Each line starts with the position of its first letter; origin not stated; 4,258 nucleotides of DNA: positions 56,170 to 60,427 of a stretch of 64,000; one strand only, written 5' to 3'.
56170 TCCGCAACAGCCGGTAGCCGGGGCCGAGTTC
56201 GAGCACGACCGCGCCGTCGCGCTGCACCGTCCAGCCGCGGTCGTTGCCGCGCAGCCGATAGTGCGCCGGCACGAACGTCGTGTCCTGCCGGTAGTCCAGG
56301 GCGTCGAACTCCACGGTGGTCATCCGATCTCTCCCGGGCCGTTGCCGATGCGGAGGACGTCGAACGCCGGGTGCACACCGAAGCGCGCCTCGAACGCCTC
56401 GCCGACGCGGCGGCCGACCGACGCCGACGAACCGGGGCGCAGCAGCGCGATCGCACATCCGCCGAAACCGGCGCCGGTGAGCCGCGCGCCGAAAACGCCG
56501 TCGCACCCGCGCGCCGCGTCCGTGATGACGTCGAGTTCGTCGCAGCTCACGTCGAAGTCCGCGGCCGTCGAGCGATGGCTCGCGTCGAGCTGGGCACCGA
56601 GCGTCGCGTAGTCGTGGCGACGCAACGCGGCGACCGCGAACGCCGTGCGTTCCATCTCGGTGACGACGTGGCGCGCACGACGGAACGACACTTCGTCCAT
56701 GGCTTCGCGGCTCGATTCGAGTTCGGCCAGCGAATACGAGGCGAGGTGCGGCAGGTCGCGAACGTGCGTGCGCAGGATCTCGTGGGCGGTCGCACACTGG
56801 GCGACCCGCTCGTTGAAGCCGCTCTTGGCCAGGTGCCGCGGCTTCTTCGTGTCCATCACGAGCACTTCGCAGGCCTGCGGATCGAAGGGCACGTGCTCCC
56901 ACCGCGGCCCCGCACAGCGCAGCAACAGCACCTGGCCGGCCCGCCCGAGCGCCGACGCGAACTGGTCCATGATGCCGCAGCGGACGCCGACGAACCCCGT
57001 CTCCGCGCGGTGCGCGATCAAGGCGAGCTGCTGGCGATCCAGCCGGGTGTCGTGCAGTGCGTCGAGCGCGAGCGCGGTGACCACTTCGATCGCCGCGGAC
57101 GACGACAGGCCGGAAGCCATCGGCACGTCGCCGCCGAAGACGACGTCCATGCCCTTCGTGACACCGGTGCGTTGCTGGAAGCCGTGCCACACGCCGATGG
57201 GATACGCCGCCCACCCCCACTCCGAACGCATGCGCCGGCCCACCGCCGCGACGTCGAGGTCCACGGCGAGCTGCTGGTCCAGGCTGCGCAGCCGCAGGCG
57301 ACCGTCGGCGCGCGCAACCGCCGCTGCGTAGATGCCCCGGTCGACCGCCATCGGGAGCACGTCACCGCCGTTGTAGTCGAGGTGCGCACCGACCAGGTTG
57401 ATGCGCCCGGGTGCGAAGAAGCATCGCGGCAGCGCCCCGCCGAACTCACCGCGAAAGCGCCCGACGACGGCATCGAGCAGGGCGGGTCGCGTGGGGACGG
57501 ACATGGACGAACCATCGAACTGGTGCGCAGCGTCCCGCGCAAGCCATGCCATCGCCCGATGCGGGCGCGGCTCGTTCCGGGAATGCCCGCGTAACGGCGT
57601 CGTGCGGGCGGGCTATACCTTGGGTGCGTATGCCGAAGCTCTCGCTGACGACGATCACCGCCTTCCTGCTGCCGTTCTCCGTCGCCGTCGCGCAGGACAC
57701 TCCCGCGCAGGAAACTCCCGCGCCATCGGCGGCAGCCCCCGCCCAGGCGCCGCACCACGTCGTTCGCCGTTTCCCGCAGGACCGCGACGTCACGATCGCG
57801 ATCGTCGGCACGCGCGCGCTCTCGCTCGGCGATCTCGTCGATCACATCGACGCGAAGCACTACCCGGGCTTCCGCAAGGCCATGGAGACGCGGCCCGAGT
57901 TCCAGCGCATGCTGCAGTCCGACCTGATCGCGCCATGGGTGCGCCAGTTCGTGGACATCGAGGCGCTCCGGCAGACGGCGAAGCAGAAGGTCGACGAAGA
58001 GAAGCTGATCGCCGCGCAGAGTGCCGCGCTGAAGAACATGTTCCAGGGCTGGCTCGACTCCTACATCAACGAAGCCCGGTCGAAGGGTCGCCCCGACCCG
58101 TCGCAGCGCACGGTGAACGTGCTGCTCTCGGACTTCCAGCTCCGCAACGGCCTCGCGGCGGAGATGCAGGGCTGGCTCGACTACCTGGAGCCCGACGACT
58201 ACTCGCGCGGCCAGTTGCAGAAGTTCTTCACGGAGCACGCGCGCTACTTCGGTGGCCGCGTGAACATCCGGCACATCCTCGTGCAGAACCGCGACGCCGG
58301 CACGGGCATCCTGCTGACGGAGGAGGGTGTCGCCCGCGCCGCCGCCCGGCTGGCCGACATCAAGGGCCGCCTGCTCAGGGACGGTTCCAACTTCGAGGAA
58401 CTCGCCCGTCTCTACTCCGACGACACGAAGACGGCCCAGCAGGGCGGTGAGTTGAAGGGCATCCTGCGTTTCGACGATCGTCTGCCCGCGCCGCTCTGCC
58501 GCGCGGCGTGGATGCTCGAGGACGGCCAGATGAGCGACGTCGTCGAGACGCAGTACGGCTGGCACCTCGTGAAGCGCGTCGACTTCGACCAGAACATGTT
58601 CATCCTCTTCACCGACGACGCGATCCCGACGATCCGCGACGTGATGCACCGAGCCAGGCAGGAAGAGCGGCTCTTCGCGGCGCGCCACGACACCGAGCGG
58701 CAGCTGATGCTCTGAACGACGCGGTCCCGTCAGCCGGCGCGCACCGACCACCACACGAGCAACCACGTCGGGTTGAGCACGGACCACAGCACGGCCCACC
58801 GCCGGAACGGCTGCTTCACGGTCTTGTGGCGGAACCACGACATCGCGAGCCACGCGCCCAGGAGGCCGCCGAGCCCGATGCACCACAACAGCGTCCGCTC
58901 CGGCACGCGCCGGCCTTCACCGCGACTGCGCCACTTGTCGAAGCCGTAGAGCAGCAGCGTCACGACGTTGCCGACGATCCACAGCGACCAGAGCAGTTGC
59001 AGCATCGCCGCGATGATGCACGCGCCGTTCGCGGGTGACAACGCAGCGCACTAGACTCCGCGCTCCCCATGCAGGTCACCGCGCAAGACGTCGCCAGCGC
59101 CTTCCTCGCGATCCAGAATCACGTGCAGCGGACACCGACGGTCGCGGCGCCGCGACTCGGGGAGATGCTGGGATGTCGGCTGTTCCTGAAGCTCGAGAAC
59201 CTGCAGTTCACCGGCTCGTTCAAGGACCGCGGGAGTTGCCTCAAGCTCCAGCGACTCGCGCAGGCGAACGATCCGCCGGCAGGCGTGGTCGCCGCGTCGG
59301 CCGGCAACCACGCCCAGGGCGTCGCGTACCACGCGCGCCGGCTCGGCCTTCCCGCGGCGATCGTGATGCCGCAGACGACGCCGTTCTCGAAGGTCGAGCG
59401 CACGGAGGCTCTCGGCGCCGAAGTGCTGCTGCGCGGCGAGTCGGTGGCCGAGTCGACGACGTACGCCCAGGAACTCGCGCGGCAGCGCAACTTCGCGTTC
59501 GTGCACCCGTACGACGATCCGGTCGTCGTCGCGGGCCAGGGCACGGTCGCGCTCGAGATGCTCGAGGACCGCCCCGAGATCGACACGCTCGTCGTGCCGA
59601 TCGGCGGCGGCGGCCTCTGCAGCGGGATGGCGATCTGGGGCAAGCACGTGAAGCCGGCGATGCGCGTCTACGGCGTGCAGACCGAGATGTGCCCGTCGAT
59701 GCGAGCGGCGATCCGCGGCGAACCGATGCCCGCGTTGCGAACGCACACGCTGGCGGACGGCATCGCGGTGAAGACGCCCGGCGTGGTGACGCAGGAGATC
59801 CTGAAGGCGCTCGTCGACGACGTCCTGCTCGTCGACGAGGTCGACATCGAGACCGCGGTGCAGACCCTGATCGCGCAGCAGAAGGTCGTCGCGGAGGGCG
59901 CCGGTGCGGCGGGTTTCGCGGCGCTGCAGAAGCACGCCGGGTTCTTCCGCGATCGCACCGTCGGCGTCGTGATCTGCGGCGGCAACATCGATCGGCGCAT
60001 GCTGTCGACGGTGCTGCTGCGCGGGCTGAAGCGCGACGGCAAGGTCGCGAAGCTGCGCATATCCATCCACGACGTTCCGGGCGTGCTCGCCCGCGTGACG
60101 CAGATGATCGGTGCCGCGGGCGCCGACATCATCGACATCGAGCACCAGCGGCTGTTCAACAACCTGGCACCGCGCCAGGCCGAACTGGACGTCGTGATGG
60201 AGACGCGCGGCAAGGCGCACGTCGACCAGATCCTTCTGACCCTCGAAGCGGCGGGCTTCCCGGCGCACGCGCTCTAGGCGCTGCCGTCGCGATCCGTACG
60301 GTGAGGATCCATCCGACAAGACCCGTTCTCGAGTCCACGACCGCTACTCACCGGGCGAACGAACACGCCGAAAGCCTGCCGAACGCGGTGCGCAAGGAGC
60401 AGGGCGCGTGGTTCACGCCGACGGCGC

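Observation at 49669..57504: Four-gene ATGA-coupled operon: atypical GalK-like kinase, MDR dehydrogenase, AdoHcyase-like 806-aa protein, GH78 rhamnosidase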

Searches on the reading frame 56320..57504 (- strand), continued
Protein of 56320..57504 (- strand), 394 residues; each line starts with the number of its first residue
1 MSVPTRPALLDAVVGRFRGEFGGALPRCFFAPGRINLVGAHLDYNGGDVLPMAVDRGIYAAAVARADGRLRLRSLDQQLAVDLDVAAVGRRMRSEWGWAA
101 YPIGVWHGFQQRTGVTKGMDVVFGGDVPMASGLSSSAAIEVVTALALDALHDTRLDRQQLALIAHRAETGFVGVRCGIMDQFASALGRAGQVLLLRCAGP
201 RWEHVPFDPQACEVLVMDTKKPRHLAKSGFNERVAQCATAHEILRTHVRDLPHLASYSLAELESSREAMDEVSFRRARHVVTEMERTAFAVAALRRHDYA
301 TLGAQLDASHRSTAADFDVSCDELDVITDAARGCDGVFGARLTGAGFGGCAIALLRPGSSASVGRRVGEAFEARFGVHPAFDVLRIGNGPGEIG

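Call 84: find_encoding_contigs(protein=P0265, flank=3000, max_places=2)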
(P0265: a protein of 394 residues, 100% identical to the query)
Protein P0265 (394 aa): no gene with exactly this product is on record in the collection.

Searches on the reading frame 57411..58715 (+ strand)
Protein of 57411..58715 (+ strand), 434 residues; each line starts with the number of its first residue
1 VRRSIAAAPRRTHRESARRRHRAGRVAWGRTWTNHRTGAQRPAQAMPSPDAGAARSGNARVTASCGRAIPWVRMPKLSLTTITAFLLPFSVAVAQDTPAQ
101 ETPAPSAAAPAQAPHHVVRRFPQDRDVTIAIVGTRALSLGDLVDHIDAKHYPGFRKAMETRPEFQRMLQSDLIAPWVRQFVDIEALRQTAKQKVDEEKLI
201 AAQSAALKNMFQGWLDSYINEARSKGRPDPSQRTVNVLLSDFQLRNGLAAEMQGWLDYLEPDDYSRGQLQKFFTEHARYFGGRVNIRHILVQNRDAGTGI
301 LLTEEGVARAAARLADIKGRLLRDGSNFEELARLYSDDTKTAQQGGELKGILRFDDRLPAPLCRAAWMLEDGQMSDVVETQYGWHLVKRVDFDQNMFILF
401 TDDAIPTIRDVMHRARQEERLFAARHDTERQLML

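Call 14: search_protein_families(library=pfam, proteins=[window:57411-58715:+], max_evalue=0.001)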
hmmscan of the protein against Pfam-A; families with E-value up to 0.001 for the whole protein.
window:57411-58715:+ (434 aa): 3 families
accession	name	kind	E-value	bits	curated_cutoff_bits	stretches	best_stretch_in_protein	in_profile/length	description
PF00639.27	Rotamase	-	3.7e-16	60.3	21.7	1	288-389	1-95/97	PPIC-type PPIASE domain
PF13616.12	Rotamase_3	-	8.8e-15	55.7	22.5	1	280-390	12-113/116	PPIC-type PPIASE domain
PF13145.12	Rotamase_2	-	1.4e-05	26.4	27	1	306-388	33-104/121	PPIC-type PPIASE domain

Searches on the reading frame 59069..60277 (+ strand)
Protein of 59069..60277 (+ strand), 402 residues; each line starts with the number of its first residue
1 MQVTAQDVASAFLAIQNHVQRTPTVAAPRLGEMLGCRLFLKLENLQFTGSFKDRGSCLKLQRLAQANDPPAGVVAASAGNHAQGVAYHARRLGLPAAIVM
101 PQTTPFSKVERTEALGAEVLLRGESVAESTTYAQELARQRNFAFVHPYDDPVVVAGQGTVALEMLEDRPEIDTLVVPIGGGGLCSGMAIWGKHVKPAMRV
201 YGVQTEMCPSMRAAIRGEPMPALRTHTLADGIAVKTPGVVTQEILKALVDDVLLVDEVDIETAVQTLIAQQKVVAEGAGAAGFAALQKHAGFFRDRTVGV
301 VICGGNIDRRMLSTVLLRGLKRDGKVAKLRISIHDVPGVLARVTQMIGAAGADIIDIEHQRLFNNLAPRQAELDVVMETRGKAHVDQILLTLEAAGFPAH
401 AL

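Call 14: search_protein_families(library=pfam, proteins=[window:59069-60277:+], max_evalue=0.001)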
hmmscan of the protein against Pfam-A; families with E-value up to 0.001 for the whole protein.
window:59069-60277:+ (402 aa): 3 families
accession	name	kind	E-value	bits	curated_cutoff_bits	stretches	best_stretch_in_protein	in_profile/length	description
PF00291.31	PALP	-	3.1e-80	270.1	35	1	15-304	1-295/295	Pyridoxal-phosphate dependent enzyme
PF01842.31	ACT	-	4.9e-06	26.6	27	1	329-389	3-58/66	ACT domain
PF13291.12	ACT_4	-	0.00039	21.5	27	1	327-392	7-69/80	ACT domain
